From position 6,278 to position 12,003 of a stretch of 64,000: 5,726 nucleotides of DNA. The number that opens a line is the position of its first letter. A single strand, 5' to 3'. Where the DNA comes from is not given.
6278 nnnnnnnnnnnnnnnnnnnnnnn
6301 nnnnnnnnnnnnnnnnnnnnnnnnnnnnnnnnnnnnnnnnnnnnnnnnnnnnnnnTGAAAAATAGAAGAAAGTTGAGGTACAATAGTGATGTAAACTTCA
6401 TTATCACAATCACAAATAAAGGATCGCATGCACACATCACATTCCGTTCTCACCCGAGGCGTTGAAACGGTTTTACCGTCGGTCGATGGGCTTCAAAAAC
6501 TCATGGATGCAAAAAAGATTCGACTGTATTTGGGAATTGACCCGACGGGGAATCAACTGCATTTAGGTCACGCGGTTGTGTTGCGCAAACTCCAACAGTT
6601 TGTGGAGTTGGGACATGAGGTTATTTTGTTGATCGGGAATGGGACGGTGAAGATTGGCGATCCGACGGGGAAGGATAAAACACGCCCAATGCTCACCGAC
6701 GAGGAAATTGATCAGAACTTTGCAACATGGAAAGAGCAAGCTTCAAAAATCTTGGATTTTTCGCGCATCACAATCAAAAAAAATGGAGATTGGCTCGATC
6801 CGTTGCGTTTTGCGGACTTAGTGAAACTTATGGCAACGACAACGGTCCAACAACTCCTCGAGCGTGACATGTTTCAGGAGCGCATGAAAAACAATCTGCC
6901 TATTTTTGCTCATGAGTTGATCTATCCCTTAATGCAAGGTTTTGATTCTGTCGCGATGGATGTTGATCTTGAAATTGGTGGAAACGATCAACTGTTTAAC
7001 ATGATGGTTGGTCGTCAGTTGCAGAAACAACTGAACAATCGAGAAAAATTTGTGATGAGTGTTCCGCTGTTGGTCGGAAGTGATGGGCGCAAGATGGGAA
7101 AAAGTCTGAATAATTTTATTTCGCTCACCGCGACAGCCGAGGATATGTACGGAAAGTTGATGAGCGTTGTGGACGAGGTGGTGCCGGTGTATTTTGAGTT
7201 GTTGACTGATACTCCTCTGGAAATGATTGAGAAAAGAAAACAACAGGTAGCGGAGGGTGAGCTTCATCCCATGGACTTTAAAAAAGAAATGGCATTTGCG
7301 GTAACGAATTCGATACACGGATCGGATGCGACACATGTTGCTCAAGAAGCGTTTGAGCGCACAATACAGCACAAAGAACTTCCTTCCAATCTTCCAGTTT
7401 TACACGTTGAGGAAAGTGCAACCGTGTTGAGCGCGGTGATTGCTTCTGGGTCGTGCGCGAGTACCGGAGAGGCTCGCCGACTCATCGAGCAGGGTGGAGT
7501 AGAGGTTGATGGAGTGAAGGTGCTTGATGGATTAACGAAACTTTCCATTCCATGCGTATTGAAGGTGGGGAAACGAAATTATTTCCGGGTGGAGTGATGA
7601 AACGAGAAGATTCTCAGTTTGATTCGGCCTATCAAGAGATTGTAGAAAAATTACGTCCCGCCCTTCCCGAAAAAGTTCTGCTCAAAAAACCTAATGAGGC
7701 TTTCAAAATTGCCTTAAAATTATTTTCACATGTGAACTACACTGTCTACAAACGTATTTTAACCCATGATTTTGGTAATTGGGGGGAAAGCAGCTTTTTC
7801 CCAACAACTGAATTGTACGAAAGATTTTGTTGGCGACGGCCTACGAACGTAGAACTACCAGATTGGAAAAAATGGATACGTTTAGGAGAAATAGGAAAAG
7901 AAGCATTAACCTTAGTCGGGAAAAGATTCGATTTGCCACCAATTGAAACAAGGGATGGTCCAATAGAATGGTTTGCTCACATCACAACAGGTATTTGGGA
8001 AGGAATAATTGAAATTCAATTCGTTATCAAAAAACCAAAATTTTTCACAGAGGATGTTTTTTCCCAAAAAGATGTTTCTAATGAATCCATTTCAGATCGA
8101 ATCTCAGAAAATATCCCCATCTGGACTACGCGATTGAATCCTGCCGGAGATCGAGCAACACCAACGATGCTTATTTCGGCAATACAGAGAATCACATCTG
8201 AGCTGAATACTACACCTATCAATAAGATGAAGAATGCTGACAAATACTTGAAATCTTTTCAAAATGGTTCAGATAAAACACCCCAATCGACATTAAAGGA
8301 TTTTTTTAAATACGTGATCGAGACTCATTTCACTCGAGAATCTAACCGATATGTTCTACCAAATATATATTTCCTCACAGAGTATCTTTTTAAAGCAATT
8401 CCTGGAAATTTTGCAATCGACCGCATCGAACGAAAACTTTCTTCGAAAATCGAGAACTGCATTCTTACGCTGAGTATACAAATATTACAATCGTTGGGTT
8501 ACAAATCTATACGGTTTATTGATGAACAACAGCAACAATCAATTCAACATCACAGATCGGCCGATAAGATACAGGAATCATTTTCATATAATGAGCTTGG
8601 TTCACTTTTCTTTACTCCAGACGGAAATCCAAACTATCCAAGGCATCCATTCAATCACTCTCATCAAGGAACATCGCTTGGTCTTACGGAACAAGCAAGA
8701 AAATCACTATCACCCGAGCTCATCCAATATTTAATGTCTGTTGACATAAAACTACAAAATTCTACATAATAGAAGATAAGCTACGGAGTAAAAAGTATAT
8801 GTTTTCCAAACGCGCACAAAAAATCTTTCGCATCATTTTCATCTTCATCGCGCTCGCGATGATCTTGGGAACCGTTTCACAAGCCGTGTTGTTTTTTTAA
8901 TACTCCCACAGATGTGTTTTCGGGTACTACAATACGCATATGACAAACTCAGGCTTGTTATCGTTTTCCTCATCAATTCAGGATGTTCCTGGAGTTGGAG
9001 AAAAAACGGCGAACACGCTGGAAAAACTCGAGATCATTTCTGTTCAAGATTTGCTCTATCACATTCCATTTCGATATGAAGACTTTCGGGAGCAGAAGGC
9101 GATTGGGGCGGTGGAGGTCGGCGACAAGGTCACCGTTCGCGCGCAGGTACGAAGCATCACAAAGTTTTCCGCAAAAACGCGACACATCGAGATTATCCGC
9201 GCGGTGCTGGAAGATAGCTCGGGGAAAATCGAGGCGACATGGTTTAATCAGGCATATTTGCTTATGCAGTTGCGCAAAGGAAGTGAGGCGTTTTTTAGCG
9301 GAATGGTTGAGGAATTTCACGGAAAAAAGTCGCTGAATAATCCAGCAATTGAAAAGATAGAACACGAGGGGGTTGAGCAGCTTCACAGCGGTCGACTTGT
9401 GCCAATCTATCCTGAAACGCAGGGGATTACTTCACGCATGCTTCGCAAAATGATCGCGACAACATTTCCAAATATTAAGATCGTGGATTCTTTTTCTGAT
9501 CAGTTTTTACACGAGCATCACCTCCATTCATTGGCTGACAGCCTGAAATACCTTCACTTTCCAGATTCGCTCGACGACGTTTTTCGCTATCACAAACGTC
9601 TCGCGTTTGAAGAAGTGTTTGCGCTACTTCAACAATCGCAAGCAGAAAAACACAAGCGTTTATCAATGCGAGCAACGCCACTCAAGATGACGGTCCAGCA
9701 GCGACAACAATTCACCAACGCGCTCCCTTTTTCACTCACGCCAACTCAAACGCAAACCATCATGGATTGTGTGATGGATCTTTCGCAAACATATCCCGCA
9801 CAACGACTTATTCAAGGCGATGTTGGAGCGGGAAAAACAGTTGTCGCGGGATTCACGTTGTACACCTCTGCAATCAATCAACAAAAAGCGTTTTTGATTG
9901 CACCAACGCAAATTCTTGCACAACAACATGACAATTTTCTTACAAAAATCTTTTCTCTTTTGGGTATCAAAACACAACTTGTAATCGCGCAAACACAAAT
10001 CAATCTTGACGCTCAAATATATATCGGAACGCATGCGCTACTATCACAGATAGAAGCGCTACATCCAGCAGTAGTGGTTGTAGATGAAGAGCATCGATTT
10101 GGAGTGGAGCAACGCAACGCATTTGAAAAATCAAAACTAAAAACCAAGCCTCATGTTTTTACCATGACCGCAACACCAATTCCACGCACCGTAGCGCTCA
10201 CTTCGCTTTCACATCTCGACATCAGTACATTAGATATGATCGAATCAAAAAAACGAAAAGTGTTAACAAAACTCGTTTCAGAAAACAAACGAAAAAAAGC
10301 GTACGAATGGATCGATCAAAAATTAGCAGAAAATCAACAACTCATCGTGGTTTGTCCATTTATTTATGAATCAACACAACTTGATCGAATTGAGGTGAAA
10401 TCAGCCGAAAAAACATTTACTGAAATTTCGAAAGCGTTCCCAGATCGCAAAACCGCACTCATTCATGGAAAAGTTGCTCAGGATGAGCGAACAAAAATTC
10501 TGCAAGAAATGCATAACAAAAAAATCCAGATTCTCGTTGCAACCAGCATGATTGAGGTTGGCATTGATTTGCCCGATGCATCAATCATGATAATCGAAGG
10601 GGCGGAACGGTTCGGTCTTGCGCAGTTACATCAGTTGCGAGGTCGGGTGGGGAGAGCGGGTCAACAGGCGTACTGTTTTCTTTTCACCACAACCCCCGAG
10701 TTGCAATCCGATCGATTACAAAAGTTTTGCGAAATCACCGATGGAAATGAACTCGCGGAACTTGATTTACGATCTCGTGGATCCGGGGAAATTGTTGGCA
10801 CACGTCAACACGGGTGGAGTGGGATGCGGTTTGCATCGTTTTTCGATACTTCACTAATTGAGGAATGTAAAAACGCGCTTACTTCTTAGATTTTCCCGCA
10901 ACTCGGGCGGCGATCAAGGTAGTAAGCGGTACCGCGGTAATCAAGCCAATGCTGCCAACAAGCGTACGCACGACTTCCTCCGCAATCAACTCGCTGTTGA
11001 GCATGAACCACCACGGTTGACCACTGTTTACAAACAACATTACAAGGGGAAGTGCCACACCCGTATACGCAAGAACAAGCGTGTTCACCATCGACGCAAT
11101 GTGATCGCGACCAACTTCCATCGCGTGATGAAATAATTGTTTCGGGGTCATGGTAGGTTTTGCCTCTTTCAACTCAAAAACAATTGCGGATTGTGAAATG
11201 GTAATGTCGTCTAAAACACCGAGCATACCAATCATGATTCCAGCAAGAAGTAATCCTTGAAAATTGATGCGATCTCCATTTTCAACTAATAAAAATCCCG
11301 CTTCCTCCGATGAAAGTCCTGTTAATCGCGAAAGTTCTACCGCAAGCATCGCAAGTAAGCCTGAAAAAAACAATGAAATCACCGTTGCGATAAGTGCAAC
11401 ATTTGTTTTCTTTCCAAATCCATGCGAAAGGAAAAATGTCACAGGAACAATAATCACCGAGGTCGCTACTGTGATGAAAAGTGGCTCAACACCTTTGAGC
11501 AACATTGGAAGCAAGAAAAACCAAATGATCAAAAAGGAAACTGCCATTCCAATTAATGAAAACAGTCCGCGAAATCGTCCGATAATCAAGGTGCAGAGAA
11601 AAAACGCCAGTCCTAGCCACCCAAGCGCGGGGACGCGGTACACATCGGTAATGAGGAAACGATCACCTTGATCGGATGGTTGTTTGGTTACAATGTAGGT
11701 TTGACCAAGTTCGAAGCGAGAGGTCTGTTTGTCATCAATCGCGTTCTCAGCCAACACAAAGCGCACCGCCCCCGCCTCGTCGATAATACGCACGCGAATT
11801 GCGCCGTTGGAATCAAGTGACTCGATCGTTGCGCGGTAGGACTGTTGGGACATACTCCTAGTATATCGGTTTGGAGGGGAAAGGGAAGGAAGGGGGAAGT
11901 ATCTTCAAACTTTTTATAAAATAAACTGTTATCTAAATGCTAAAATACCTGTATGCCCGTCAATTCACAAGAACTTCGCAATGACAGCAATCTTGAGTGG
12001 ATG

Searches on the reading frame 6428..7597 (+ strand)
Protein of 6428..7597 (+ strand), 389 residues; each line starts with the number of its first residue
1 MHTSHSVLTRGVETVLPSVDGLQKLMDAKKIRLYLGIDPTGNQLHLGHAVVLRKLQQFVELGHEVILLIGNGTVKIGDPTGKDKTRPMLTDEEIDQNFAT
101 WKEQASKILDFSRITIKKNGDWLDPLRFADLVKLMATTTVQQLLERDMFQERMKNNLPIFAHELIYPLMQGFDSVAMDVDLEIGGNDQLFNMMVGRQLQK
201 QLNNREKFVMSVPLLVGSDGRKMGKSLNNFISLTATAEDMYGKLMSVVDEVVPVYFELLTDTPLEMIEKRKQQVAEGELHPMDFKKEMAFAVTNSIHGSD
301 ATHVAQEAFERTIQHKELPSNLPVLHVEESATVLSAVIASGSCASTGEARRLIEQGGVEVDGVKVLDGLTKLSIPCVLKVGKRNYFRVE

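Call 32: search_protein_families(library=pfam, proteins=[window:6428-7597:+], max_evalue=0.001)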
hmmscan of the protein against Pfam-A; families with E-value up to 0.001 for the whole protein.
window:6428-7597:+ (389 aa): 3 families
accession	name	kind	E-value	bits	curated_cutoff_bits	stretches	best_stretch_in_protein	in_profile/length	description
PF00579.31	tRNA-synt_1b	-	2.3e-66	224.5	21.1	1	28-312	3-290/292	tRNA synthetases class I (W and Y)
PF01479.30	S4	-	1.2e-05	25.4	22.8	1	337-367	6-37/48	S4 domain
PF22421.1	SYY_C-terminal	-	2.7e-05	24.4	27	1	318-372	5-60/83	Tyrosine--tRNA ligase SYY-like C-terminal domain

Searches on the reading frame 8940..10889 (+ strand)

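Call 32: search_protein_families(library=pfam, proteins=[window:8940-10889:+], max_evalue=0.001)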
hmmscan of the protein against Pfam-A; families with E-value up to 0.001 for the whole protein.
window:8940-10889:+ (649 aa): 8 families
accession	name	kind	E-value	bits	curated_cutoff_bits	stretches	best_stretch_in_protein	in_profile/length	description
PF17191.10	RecG_wedge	-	4.9e-32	111.2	23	1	16-178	5-161/162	RecG wedge domain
PF00271.37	Helicase_C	-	1.1e-19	71.2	23.5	1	458-574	10-110/110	Helicase conserved C-terminal domain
PF00270.35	DEAD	-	2e-17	63.9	26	1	268-418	2-164/167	DEAD/DEAH box helicase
PF04851.21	ResIII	-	9.3e-11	42.4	22.5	1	265-413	3-162/164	Type III restriction enzyme, res subunit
PF22590.2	Cas3-like_C_2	-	2.2e-08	34.8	27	1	485-573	11-104/106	CRISPR-associated nuclease/helicase Cas3, C-terminal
PF01336.31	tRNA_anti-codon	-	1.1e-06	28.9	27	1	64-140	1-75/75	OB-fold nucleic acid binding domain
PF07517.20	SecA_DEAD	-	1.4e-06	28.2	24.6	1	224-361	21-165/290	SecA DEAD-like domain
PF16203.11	ERCC3_RAD25_C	-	2e-05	24.4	27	1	476-576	55-154/248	ERCC3/RAD25/XPB C-terminal helicase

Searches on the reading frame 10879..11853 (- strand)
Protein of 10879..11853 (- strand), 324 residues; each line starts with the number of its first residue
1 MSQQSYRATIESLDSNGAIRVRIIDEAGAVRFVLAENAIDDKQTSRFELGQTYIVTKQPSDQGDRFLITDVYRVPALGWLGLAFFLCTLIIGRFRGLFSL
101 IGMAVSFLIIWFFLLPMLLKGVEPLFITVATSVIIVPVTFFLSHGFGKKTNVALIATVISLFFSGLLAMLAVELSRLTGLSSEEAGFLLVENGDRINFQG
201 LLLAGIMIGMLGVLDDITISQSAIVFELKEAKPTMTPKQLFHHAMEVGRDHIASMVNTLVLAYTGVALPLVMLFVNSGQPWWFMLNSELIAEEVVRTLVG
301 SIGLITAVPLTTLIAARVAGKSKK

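Call 32: search_protein_families(library=pfam, proteins=[window:10879-11853:-], max_evalue=0.001)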
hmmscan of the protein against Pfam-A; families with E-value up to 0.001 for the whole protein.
window:10879-11853:- (324 aa): 1 family
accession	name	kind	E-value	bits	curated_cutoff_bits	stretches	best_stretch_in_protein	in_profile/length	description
PF07907.16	YibE_F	-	1e-78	264.7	27.2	1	79-316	3-240/241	YibE/F-like protein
